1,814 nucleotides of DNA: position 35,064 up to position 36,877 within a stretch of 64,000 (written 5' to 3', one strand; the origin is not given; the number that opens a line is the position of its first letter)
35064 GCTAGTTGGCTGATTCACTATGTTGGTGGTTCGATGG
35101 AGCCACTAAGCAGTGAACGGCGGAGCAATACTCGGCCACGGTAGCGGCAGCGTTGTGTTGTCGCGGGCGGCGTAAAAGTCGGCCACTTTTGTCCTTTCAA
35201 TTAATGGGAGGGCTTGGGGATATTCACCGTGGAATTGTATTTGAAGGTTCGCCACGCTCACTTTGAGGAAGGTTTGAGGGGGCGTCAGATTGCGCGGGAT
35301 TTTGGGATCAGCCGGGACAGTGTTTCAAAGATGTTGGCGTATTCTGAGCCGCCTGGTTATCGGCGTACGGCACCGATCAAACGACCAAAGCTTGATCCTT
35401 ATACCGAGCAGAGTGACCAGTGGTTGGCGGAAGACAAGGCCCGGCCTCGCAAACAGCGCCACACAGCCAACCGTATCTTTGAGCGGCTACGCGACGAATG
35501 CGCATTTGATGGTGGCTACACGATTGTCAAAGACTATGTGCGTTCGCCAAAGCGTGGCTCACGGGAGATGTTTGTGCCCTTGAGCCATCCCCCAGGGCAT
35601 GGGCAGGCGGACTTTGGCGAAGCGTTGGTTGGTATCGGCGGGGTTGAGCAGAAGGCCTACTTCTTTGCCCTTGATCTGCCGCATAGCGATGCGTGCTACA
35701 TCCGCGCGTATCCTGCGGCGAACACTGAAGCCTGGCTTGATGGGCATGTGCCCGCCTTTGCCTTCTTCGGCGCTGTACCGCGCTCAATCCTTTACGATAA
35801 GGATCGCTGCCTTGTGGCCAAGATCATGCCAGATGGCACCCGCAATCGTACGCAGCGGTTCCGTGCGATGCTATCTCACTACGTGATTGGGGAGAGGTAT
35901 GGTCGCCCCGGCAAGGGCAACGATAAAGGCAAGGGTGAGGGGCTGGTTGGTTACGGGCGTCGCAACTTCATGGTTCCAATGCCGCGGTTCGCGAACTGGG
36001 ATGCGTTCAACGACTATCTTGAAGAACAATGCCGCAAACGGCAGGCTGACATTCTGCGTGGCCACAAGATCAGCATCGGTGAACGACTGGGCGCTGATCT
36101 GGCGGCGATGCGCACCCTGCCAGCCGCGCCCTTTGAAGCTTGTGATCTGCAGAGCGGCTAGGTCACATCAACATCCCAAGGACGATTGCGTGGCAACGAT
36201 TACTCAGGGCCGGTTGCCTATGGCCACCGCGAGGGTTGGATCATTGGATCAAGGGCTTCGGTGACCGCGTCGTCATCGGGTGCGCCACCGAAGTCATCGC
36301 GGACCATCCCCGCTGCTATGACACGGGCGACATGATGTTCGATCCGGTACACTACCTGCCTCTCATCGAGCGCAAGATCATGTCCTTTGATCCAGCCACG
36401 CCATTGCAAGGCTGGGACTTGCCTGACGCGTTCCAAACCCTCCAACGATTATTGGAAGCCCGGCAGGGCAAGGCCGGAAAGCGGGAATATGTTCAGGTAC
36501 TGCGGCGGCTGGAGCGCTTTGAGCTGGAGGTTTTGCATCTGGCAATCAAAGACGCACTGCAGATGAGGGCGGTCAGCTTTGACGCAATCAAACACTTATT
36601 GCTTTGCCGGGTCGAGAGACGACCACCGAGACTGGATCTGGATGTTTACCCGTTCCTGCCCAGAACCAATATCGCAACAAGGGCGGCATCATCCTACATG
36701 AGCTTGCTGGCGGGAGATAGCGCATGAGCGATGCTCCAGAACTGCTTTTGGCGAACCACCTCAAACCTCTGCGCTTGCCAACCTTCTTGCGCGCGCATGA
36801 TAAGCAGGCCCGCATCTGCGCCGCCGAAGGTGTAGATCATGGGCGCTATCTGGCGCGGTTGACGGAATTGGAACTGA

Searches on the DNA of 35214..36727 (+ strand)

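Call 56: search_dna_similar(query=window:35214-36727:+, collection=plasmids, mode=distant, max_rows=8)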
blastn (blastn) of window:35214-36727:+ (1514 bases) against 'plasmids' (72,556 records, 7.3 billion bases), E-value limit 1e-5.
Records with a match: 234; places in all: 372; records where one place covers at least 80% of the query: 141.
Best place of each record, by identity: 80-90% 8; 60-80% 226.
By first word of the organism name: Pseudosulfitobacter 38; Sinorhizobium 37; Rhizobium 25; Sphingobium 20; Sulfitobacter 16; Novosphingobium 10; Paracoccus 9; Rhizorhabdus 8; Phaeobacter 5; Aminobacter 4; and 33 more.
By predicted mobility (MOB-suite, as given by PLSDB): conjugative 137; non-mobilizable 65; mobilizable 32.
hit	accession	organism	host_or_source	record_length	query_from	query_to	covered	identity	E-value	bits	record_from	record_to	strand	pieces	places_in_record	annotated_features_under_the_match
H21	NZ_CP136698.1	Sulfitobacter dubius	Macrocystis pyrifera gametophyte,Whole ...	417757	1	1514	100%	78.3%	0e+0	1238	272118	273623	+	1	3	istA: IS21 family transposase | istB: IS21-like element helper ATPase IstB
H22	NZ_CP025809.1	Sulfitobacter sp. SK025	Marine surface water,North Sea (surface ...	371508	1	1514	100%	77.9%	0e+0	1214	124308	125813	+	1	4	istA: IS21 family transposase | istB: IS21-like element helper ATPase IstB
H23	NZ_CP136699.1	Sulfitobacter dubius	Macrocystis pyrifera gametophyte,Whole ...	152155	1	1514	100%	77.9%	0e+0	1214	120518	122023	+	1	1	istA: IS21 family transposase | istB: IS21-like element helper ATPase IstB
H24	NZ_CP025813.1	Sulfitobacter sp. SK025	Marine surface water,North Sea (surface ...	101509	1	1514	100%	77.8%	0e+0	1209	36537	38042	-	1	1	istA: IS21 family transposase | istB: IS21-like element helper ATPase IstB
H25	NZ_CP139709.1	Sulfitobacter sp. OXR-159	Bacterial Culture,hydrothermal vent ...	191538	1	1514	100%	77.7%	0e+0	1200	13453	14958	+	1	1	istA: IS21 family transposase | istB: IS21-like element helper ATPase IstB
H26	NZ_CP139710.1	Sulfitobacter sp. OXR-159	Bacterial Culture,hydrothermal vent ...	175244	1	1514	100%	77.7%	0e+0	1200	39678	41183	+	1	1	istA: IS21 family transposase | istB: IS21-like element helper ATPase IstB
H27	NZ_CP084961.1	Sulfitobacter pontiacus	cell culture,Seawater from the North ...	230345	1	1514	100%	77.6%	0e+0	1196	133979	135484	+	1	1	istA: IS21 family transposase | istB: IS21-like element helper ATPase IstB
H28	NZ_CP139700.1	Sulfitobacter pontiacus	Bacterial Culture,hydrothermal vent ...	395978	1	1514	100%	77.6%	0e+0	1196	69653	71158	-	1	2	istA: IS21 family transposase | istB: IS21-like element helper ATPase IstB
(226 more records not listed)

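Call 57: get_annotated_region(hit=H21, flank=100)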
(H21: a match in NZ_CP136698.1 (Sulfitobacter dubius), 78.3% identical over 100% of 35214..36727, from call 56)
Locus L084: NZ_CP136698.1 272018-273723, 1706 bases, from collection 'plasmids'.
description: Sulfitobacter dubius strain CI.11.F.A3 plasmid unnamed1, complete sequence
organism: Sulfitobacter dubius (NCBI taxid 218673)
taxonomy: Bacteria; Pseudomonadota; Alphaproteobacteria; Rhodobacterales; Roseobacteraceae; Sulfitobacter; Sulfitobacter dubius
host: -; source: Macrocystis pyrifera gametophyte,Whole organism,Laboratory; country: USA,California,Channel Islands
typing (MOB-suite, as given by PLSDB): non-mobilizable
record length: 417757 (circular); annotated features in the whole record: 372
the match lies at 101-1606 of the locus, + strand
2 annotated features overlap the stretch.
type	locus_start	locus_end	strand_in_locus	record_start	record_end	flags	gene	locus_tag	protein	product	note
CDS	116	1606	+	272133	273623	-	istA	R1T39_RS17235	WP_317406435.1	IS21 family transposase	-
CDS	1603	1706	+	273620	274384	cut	istB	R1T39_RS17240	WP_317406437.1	IS21-like element helper ATPase IstB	-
